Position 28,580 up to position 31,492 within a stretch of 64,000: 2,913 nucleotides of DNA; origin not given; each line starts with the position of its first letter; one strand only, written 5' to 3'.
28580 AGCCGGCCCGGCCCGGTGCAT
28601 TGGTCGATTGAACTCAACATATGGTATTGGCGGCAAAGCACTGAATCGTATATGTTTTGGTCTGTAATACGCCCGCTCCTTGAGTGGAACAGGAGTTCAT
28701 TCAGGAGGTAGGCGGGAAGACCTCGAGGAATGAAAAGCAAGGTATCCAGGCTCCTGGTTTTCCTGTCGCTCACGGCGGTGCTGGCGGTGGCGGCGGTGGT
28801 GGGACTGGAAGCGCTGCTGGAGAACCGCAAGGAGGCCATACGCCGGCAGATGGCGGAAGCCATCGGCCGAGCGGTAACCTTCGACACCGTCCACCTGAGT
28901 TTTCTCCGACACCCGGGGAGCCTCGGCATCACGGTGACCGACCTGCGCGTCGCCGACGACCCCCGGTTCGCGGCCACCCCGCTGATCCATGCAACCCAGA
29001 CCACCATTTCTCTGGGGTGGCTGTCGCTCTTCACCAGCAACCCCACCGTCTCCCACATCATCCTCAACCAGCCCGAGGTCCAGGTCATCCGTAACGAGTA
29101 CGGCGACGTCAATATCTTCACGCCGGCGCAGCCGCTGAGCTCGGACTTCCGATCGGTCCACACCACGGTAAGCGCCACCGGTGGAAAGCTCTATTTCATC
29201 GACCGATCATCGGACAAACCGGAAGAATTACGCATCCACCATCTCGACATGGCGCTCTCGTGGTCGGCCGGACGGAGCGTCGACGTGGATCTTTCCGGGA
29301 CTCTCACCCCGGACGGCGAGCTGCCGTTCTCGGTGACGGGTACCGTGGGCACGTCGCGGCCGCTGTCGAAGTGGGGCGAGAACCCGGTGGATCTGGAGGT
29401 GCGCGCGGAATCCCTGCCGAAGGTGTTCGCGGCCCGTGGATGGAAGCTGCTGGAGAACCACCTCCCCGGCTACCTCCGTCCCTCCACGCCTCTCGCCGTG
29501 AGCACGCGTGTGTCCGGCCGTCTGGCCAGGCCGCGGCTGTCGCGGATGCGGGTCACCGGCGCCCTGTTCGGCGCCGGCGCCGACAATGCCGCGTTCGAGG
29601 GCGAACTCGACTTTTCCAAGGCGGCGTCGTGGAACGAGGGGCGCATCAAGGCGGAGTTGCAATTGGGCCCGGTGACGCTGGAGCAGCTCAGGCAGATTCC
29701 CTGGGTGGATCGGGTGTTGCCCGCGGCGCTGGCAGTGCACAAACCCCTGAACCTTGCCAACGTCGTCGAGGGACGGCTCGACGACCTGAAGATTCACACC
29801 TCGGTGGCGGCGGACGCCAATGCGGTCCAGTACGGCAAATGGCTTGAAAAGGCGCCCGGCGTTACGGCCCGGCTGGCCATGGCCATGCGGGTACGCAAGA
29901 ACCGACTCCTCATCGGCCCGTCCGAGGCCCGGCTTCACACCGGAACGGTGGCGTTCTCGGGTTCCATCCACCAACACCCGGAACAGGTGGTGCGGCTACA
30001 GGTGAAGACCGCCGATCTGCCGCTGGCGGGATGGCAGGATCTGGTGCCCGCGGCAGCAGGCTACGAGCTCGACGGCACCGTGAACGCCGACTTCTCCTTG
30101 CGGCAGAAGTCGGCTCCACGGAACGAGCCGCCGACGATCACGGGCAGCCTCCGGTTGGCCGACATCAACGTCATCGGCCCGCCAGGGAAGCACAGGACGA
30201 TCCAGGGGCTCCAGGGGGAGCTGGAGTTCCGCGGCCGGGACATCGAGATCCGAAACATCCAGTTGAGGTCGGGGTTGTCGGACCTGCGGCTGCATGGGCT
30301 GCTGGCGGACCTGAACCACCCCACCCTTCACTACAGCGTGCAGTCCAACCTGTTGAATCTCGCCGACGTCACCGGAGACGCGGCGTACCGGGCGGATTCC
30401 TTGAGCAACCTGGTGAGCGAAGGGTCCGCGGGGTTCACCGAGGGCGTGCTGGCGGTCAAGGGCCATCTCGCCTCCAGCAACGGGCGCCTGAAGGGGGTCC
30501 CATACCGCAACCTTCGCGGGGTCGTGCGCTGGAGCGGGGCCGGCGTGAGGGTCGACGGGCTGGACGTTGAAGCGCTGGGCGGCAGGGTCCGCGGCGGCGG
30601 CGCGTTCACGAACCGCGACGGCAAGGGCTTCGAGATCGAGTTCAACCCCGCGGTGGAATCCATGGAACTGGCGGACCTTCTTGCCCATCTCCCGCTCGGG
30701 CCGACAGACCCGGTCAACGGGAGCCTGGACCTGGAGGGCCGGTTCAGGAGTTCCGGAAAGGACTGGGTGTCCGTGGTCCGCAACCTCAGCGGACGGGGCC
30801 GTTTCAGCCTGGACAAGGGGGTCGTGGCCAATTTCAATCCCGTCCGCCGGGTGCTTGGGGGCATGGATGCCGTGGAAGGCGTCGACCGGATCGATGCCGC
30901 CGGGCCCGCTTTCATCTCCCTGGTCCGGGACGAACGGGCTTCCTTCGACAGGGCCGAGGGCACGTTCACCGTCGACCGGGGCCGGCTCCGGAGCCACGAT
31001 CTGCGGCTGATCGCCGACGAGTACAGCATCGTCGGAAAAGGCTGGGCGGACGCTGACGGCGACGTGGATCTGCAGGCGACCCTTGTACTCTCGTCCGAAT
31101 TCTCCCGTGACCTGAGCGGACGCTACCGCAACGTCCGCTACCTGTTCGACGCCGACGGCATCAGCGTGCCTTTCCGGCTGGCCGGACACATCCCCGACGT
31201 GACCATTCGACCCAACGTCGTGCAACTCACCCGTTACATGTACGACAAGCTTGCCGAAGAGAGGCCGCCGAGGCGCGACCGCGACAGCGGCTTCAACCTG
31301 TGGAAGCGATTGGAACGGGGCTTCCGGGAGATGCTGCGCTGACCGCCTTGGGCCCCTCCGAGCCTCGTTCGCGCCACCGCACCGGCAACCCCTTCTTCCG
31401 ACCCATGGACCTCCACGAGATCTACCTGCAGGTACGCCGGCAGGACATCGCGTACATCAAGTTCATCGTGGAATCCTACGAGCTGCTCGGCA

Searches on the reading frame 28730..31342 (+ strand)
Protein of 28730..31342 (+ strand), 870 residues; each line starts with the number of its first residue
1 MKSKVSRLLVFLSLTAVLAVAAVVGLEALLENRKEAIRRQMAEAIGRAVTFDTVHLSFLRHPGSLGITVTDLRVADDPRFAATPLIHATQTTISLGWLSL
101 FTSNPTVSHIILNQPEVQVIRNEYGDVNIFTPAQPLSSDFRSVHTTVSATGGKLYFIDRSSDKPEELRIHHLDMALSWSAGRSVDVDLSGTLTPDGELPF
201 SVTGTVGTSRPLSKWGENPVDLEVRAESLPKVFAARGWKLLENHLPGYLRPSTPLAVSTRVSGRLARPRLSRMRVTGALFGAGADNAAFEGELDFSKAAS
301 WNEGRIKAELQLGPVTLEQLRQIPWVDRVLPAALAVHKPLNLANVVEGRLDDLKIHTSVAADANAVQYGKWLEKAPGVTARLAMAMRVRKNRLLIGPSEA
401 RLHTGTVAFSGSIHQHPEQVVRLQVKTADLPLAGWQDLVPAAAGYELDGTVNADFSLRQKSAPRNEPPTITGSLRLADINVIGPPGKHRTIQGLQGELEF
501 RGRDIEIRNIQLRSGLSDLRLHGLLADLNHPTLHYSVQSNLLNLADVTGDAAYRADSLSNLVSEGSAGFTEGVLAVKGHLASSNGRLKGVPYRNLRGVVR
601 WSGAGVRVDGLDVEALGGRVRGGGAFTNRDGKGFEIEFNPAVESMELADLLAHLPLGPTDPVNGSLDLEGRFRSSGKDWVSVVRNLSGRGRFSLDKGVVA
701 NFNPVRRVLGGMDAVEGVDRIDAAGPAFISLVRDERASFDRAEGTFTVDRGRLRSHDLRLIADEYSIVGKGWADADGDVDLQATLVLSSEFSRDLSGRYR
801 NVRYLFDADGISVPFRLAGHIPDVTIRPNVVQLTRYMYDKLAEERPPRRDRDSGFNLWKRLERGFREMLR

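Call 79: search_protein_families(library=pfam, proteins=[window:28730-31342:+], max_evalue=0.0001)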
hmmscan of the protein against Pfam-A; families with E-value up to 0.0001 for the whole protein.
window:28730-31342:+ (870 aa): 3 families
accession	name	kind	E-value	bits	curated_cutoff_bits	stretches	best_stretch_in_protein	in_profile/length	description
PF13116.12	YhdP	-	7.6e-19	67.6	46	2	5-172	7-169/1224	YhdP protein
PF05359.17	DUF748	-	1.4e-15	56.9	50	1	3-211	12-214/1037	Domain of Unknown Function (DUF748)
PF05170.20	AsmA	-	8.6e-09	35.2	29.8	0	4-129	3-127/607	AsmA family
